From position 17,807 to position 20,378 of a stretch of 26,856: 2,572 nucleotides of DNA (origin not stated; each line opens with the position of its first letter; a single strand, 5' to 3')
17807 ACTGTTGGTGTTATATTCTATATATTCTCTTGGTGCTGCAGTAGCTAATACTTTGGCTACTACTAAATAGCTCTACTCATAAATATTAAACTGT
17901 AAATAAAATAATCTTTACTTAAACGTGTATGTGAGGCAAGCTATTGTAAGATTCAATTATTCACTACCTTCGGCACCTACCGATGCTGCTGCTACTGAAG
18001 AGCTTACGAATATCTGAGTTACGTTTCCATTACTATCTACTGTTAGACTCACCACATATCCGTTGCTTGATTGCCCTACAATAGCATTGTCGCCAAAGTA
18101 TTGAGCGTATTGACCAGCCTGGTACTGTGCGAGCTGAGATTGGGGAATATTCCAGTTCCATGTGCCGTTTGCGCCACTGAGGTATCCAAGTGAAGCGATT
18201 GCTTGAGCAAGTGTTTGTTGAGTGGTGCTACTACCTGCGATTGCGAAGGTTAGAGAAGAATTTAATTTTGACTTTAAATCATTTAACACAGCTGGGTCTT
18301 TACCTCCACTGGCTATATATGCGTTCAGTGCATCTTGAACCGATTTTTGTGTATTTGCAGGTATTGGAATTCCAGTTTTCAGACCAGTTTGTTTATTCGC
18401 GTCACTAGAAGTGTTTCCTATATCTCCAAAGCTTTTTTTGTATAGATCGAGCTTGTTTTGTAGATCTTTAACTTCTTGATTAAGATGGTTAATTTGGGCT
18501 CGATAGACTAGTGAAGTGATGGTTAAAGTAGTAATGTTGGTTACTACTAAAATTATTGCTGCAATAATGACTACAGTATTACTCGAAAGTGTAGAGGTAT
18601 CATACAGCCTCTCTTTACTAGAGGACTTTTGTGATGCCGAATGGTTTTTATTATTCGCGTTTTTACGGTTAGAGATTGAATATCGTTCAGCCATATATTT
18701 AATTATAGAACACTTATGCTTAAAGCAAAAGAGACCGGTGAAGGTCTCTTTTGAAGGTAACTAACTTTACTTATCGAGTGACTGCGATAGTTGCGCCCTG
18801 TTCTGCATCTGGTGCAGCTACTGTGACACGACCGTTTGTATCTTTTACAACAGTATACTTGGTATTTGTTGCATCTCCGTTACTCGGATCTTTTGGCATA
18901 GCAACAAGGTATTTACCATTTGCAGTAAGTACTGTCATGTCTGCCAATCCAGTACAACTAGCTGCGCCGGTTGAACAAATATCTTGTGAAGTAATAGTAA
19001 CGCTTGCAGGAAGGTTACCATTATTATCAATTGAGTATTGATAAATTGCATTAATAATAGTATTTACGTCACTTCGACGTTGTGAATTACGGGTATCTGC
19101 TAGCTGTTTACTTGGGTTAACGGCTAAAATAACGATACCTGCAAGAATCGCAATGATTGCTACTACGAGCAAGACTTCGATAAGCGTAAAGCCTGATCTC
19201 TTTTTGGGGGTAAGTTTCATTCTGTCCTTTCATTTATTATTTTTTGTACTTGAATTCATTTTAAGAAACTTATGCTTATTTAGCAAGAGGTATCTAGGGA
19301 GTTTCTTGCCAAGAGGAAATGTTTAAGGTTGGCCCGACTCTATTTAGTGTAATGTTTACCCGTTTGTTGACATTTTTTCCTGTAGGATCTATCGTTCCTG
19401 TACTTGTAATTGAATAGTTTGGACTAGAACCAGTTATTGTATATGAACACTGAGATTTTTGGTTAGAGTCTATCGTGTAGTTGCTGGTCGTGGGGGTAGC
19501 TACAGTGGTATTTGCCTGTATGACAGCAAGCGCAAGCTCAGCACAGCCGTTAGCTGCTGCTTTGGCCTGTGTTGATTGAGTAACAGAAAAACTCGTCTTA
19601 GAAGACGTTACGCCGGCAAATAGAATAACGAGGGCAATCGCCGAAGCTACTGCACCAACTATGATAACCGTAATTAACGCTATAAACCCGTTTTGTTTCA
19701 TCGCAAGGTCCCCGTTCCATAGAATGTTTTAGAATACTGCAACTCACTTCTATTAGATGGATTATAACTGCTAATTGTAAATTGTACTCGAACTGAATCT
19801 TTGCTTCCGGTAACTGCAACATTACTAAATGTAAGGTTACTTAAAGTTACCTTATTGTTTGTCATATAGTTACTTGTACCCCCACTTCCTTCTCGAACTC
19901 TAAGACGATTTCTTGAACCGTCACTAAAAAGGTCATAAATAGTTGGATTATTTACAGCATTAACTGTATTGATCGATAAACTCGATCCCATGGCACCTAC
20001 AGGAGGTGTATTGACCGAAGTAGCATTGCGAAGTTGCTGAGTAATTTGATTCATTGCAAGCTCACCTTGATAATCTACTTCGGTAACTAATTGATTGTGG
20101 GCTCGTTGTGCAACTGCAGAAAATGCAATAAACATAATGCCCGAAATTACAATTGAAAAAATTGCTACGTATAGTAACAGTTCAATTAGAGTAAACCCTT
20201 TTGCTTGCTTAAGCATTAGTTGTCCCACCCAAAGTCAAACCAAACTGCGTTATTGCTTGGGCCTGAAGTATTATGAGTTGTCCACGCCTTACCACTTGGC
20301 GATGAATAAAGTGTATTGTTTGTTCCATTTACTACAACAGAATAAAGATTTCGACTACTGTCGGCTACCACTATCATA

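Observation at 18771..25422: Compact type IV pilus operon with a 587-aa pilin-fused putative adhesin; PilD/M/N/O/P/Q/T absent from the window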

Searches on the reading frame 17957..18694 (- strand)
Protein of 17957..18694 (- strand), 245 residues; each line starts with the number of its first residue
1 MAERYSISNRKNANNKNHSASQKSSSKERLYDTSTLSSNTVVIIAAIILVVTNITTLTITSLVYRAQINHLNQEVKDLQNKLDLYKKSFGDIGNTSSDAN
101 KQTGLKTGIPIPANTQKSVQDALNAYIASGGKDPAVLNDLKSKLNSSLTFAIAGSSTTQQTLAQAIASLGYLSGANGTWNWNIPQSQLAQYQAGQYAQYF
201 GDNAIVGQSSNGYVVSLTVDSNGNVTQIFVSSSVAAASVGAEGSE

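Call 4: search_protein_families(library=pfam, proteins=[window:17957-18694:-], max_evalue=0.1)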
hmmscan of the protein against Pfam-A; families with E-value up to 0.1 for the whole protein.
window:17957-18694:- (245 aa): 1 family
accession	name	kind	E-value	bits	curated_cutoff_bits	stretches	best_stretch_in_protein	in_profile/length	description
PF06683.16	DUF1184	-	0.043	13.8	25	1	15-86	95-160/203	Protein of unknown function (DUF1184)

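Call 5: search_protein_families(library=ncbifam, proteins=[window:17957-18694:-], max_evalue=0.1)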
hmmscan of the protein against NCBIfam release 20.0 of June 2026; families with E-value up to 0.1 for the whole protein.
window:17957-18694:- (245 aa): 0 families

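Call 34: find_homologous_proteins(query=window:17957-18694:-, max_evalue=0.001)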
Query window:17957-18694:- (245 aa): 13 proteins with E <= 0.001 among 1177 candidates.
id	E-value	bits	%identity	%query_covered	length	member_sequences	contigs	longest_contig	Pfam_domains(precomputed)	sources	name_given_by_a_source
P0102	1.3e-146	504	100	100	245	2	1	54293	-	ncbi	-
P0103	1.0e-83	298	61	100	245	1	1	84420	-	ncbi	-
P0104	1.4e-83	298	60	100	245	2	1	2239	-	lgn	-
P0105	3.3e-82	293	60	100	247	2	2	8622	-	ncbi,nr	ncbi:hypothetical protein H0W80_02925 [Candidatus Saccharibacteria bacterium]|nr:hypothetical protei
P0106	6.1e-82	293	57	100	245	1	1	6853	-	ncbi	-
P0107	6.1e-80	286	57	100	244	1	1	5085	-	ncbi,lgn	-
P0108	1.0e-79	285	59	100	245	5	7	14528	-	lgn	-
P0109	1.1e-62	230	51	97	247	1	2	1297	-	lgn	-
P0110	1.2e-62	230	50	100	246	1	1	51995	-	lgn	-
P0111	1.9e-61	226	51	97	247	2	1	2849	-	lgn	-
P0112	5.6e-61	224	51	97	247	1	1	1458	-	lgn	-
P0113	9.6e-60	220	50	98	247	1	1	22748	-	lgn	-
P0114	2.9e-32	130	40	95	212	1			-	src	-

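Call 41: predict_structure(alignment_id=A3)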
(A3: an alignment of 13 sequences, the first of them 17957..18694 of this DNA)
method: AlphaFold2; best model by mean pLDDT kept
length: 245 residues; sequences in the alignment: 13
mean_pLDDT: 67.4   pTM: 0.55
mean pLDDT of the five models: 67.4, 67.2, 65.9, 63.1, 61.8
residues with pLDDT >= 90: 37; 70-90: 95; 50-70: 37; < 50: 76
segments of 3 or more residues with pLDDT < 50: 5-39, 60-72, 89-101, 241-245
pLDDT, mean of each block of 10 residues (from residue 1): 43 41 34 40 52 50 44 52 52 41 64 85 88 85 89 88 87 84 82 83 90 91 90 81 34
secondary structure, 60 per line:
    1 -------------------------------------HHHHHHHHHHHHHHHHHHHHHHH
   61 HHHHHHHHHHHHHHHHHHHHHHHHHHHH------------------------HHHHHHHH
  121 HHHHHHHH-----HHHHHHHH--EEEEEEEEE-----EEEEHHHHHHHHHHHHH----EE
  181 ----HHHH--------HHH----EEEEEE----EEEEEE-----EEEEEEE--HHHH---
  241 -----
elements in order: H38-88 H113-128 H134-141 E144-152 E158-161 H162-174 H185-188 E204-209 E214-219 E225-231 H234-237

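Call 76: search_protein_families(library=pfam, proteins=[window:17957-18694:-], max_evalue=10)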
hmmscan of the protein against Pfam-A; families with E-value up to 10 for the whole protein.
window:17957-18694:- (245 aa): 3 families
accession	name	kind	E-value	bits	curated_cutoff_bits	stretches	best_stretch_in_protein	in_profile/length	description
PF06683.16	DUF1184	-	0.043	13.8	25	1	15-86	95-160/203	Protein of unknown function (DUF1184)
PF09991.14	DUF2232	-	0.16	11.6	27.8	1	39-102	85-146/290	Predicted membrane protein (DUF2232)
PF25014.1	NET2A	-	0.44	10.8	33.1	1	13-84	99-171/235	NET2A-like domain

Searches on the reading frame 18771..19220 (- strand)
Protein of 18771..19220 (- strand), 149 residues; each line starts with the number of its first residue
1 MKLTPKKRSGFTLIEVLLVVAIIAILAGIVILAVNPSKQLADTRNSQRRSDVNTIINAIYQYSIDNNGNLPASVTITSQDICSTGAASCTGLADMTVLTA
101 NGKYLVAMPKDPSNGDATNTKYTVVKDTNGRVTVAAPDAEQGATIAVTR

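Call 4: search_protein_families(library=pfam, proteins=[window:18771-19220:-], max_evalue=0.1)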
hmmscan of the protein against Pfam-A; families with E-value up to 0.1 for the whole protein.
window:18771-19220:- (149 aa): 3 families
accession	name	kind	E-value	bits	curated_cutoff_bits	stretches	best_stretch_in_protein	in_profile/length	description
PF07963.17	N_methyl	-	1.8e-09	37.2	21.2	1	6-30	2-26/27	Prokaryotic N-terminal methylation motif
PF25275.1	Golvesin_C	-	0.05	14.1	31.6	0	98-143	49-93/132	Golvesin C-terminal domain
PF06653.16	Claudin_3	-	0.077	13.4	28.7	1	3-46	86-129/163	Tight junction protein, Claudin-like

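Call 5: search_protein_families(library=ncbifam, proteins=[window:18771-19220:-], max_evalue=0.1)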
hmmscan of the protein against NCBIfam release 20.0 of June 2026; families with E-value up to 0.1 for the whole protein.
window:18771-19220:- (149 aa): 15 families
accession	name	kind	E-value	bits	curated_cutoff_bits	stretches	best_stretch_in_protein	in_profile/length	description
TIGR01710.1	typeII_sec_gspG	equivalog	7.8e-09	35.7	88.85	1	9-73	1-62/134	type II secretion system major pseudopilin GspG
TIGR01708.2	typeII_sec_gspH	equivalog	5.3e-08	33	80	1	9-42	2-37/169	type II secretion system minor pseudopilin GspH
TIGR02532.1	IV_pilin_GFxxxE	domain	1.1e-07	31.4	16.3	1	8-31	1-24/24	prepilin-type N-terminal cleavage/methylation domain-containing protein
NF040999.1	pilin_ComGC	equivalog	3.2e-06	27.2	75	1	9-75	2-65/84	competence type IV pilus major pilin ComGC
NF041775.1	typeIV_PilA_Myxo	equivalog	1.7e-05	24.9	400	1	4-55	7-55/214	type IV pilin protein PilA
NF041013.1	T4P_ComGE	equivalog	4e-05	23.6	49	1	6-76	1-69/83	competence type IV pilus minor pilin ComGE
NF007862.0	PRK10574.1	equivalog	4.7e-05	23.5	138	1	7-33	3-29/145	prepilin peptidase-dependent pilin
NF040982.1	ComGD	equivalog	0.00011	22.7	70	1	9-66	2-57/139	competence type IV pilus minor pilin ComGD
TIGR01707.1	gspI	equivalog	0.0011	19.5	44.35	1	10-39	1-30/101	type II secretion system minor pseudopilin GspI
TIGR02596.1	TIGR02596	subfamily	0.0017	18.4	70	1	11-37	1-27/196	Verru_Chthon cassette protein D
NF007800.0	PRK10506.1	equivalog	0.0026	17.6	158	1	5-30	5-30/163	prepilin peptidase-dependent protein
NF041002.1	pilin_ComGF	equivalog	0.0099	16.1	80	1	9-51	2-44/139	competence type IV pilus minor pilin ComGF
TIGR01711.1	gspJ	equivalog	0.018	14.9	64.85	1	10-44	2-39/192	type II secretion system minor pseudopilin GspJ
NF007848.0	PRK10557.1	equivalog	0.043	13.1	120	1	4-27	6-29/192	prepilin peptidase-dependent protein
TIGR02599.1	TIGR02599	subfamily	0.076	12.2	256.5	0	10-39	1-30/361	Verru_Chthon cassette protein C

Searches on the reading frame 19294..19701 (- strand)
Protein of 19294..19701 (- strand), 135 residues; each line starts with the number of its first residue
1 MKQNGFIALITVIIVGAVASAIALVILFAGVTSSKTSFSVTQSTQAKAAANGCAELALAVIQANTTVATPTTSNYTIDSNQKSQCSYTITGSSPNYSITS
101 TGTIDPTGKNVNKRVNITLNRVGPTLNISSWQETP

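Call 4: search_protein_families(library=pfam, proteins=[window:19294-19701:-], max_evalue=0.1)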
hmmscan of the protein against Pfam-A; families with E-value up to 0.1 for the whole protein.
window:19294-19701:- (135 aa): 0 families

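Call 5: search_protein_families(library=ncbifam, proteins=[window:19294-19701:-], max_evalue=0.1)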
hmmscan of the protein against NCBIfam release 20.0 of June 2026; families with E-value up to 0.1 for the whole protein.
window:19294-19701:- (135 aa): 1 family
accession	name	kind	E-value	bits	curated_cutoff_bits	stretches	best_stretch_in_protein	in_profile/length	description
NF037980.1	T2SS_GspK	equivalog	0.0011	18.6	130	1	7-68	4-65/307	type II secretion system minor pseudopilin GspK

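Call 63: search_solved_structures(query=A6, max_evalue=10)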
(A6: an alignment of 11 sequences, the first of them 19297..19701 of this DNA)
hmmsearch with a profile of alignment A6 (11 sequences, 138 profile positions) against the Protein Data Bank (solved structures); distinct sequences matched with E-value up to 10: 4.
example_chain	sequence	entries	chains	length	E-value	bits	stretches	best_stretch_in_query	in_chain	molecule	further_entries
9d9w_Aa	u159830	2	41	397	0.49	13.6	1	62-109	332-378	Major capsid protein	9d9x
5swk_C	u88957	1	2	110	1.1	12.5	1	90-114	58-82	De novo protein based on the inhibitor Amoebiasin-1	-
6cjz_A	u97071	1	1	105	1.2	12.4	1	90-114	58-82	Amoebiasin-1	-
2e5a_A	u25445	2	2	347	2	11.6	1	64-100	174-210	Lipoyltransferase 1 | Lipoyltransferase 1, mitochondrial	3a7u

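Call 76: search_protein_families(library=pfam, proteins=[window:19294-19701:-], max_evalue=10)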
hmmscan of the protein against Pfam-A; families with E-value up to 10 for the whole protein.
window:19294-19701:- (135 aa): 2 families
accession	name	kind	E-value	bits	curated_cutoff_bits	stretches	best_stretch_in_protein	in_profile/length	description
PF18079.6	AglB_L1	-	0.31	11.6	23.6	1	15-82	5-70/87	Archaeal glycosylation protein B long peripheral domain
PF02495.22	TGBp3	-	6.2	7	27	1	75-93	17-35/59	Triple gene block 3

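Call 83: search_protein_families(library=ncbifam, alignment_id=A6, max_evalue=0.01)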
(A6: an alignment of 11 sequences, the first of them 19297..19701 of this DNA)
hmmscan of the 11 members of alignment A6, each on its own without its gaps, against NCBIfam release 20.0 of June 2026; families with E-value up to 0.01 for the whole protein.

A. member 1, window:19297-19701:- (135 aa): 1 family
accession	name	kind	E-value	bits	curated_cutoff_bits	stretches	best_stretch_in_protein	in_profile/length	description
NF037980.1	T2SS_GspK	equivalog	0.0011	18.6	130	1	7-68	4-65/307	type II secretion system minor pseudopilin GspK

B. families by the number of members that match (of 11 scanned): 2 families
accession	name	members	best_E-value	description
NF037980.1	T2SS_GspK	1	0.0011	type II secretion system minor pseudopilin GspK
NF038083.1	CU044_5270_fam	1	0.0038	CU044_5270 family protein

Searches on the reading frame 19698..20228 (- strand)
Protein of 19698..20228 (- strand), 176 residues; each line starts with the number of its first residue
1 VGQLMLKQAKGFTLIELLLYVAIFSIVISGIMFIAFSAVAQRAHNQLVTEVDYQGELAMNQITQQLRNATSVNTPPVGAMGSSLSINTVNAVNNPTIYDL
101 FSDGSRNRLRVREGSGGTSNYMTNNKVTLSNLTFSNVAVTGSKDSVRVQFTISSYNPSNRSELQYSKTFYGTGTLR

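Call 4: search_protein_families(library=pfam, proteins=[window:19698-20228:-], max_evalue=0.1)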
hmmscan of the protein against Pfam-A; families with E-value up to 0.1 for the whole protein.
window:19698-20228:- (176 aa): 2 families
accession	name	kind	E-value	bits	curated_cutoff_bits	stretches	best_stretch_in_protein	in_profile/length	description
PF07963.17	N_methyl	-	2.2e-07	30.6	21.2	1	7-31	2-26/27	Prokaryotic N-terminal methylation motif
PF05751.16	FixH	-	0.03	14.8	23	1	18-71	10-61/150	FixH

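Call 5: search_protein_families(library=ncbifam, proteins=[window:19698-20228:-], max_evalue=0.1)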
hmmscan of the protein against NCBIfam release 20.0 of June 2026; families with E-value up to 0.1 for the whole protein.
window:19698-20228:- (176 aa): 14 families
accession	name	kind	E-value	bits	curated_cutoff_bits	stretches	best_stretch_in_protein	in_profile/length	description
NF041002.1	pilin_ComGF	equivalog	1.7e-06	28.3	80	1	10-71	2-61/139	competence type IV pilus minor pilin ComGF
TIGR01708.2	typeII_sec_gspH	equivalog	0.00015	21.8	80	1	10-59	2-55/169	type II secretion system minor pseudopilin GspH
NF040982.1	ComGD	equivalog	0.00024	21.5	70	1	10-48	2-40/139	competence type IV pilus minor pilin ComGD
TIGR02532.1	IV_pilin_GFxxxE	domain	0.00052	19.8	16.3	1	10-31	2-23/24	prepilin-type N-terminal cleavage/methylation domain-containing protein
NF007862.0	PRK10574.1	equivalog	0.00075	19.7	138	1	7-73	2-69/145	prepilin peptidase-dependent pilin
NF038304.1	EPS_HpsC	equivalog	0.0018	17.9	200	1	7-69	18-80/318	hormogonium polysaccharide secretion pseudopilin HpsC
TIGR01707.1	gspI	equivalog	0.0021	18.5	44.35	1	11-47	1-35/101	type II secretion system minor pseudopilin GspI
NF007848.0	PRK10557.1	equivalog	0.0052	16.1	120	1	5-71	6-72/192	prepilin peptidase-dependent protein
NF041013.1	T4P_ComGE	equivalog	0.0061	16.6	49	1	7-50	1-44/83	competence type IV pilus minor pilin ComGE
TIGR02599.1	TIGR02599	subfamily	0.008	15.5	256.5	1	11-70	1-60/361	Verru_Chthon cassette protein C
NF011463.0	PRK14879.1-4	equivalog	0.029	13.8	188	1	62-159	71-166/237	Kae1-associated kinase Bud32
NF041775.1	typeIV_PilA_Myxo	equivalog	0.052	13.5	400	1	9-42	10-45/214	type IV pilin protein PilA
NF007800.0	PRK10506.1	equivalog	0.069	13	158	0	5-29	4-28/163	prepilin peptidase-dependent protein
NF040999.1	pilin_ComGC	equivalog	0.091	13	75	0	10-28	2-20/84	competence type IV pilus major pilin ComGC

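Call 62: search_solved_structures(query=A5, max_evalue=10)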
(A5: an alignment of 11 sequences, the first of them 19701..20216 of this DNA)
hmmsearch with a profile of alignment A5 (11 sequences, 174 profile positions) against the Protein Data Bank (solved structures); distinct sequences matched with E-value up to 10: 15.
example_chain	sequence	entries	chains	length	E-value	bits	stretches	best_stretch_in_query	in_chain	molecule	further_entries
9egp_A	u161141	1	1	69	4.1e-05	26.5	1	6-47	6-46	Geopilin domain 1 protein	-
7tgg_A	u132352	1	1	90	0.00029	23.7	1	6-46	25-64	Geopilin domain 1 protein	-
6xxd_A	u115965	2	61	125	0.0014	21.5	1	11-126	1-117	PilA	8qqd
9laa_A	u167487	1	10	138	0.0016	21.3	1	3-27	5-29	Type IV pilin protein PilA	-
6xxe_A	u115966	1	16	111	0.034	17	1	11-121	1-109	Uncharacterized protein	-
2m7g_A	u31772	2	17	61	0.04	16.8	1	11-46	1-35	Geopilin domain 1 protein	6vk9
8qqj_J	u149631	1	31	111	0.11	15.4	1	11-121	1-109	Type IV narrow pilus major component PilA5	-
6c1q_B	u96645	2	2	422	0.36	13.7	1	84-133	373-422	Soluble cytochrome b562, C5a anaphylatoxin chemotactic receptor 1 chimera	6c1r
8hk5_A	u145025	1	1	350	0.48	13.3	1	84-136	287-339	C5a anaphylatoxin chemotactic receptor 1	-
8ia2_A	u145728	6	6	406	0.58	13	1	84-136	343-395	C5a anaphylatoxin chemotactic receptor 1 | Muscarinic acetylcholine receptor M4,C5a anaphylatoxin chemotactic receptor 1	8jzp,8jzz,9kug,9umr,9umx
22gl_R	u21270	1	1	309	0.59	12.9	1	84-135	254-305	C5a anaphylatoxin chemotactic receptor 1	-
8tj2_C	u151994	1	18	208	1.1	12.1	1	11-32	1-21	Type IV major pilin protein PilA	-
9lab_B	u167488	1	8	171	1.7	11.5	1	6-28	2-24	MSHA major pilin subunit MshA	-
6e8w_A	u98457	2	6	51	1.7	11.4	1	11-38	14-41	Envelope glycoprotein gp160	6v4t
8pfb_G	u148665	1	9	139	4.9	10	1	11-125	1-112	Type IV pilin PilE1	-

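Call 82: search_protein_families(library=ncbifam, alignment_id=A5, max_evalue=0.01)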
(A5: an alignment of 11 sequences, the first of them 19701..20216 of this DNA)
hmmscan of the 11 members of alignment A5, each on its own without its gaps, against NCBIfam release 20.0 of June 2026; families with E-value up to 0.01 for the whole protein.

A. member 1, window:19701-20216:- (172 aa): 10 families
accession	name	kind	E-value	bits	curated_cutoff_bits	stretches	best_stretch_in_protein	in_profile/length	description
NF041002.1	pilin_ComGF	equivalog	1.6e-06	28.3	80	1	6-67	2-61/139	competence type IV pilus minor pilin ComGF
TIGR01708.2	typeII_sec_gspH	equivalog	0.00015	21.8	80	1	6-55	2-55/169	type II secretion system minor pseudopilin GspH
NF040982.1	ComGD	equivalog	0.00023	21.6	70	1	6-44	2-40/139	competence type IV pilus minor pilin ComGD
TIGR02532.1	IV_pilin_GFxxxE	domain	0.0005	19.8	16.3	1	6-27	2-23/24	prepilin-type N-terminal cleavage/methylation domain-containing protein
NF007862.0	PRK10574.1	equivalog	0.00071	19.7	138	1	3-69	2-69/145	prepilin peptidase-dependent pilin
TIGR01707.1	gspI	equivalog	0.0018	18.8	44.35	1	7-43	1-35/101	type II secretion system minor pseudopilin GspI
NF038304.1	EPS_HpsC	equivalog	0.0019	17.8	200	1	3-65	18-80/318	hormogonium polysaccharide secretion pseudopilin HpsC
NF041013.1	T4P_ComGE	equivalog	0.0061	16.6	49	0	3-46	1-44/83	competence type IV pilus minor pilin ComGE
TIGR02599.1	TIGR02599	subfamily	0.0075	15.5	256.5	1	7-66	1-60/361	Verru_Chthon cassette protein C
NF007848.0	PRK10557.1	equivalog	0.0099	15.2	120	0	3-69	8-74/192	prepilin peptidase-dependent protein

B. families by the number of members that match (of 11 scanned): 14 families
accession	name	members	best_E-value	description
NF041013.1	T4P_ComGE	8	2.8e-07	competence type IV pilus minor pilin ComGE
NF041002.1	pilin_ComGF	8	1.6e-06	competence type IV pilus minor pilin ComGF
TIGR01708.2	typeII_sec_gspH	8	5.3e-05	type II secretion system minor pseudopilin GspH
NF038304.1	EPS_HpsC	6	2.5e-06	hormogonium polysaccharide secretion pseudopilin HpsC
TIGR02599.1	TIGR02599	6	0.00017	Verru_Chthon cassette protein C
TIGR01707.1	gspI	6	0.00071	type II secretion system minor pseudopilin GspI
NF007848.0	PRK10557.1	5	0.0012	prepilin peptidase-dependent protein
NF040982.1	ComGD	4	0.00023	competence type IV pilus minor pilin ComGD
TIGR02532.1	IV_pilin_GFxxxE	4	0.0005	prepilin-type N-terminal cleavage/methylation domain-containing protein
TIGR01711.1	gspJ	3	0.0002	type II secretion system minor pseudopilin GspJ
NF007862.0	PRK10574.1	2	0.00071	prepilin peptidase-dependent pilin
NF038303.1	EPS_HpsB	2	0.00072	hormogonium polysaccharide secretion pseudopilin HpsB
NF040999.1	pilin_ComGC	1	0.00077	competence type IV pilus major pilin ComGC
NF041775.1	typeIV_PilA_Myxo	1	0.0077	type IV pilin protein PilA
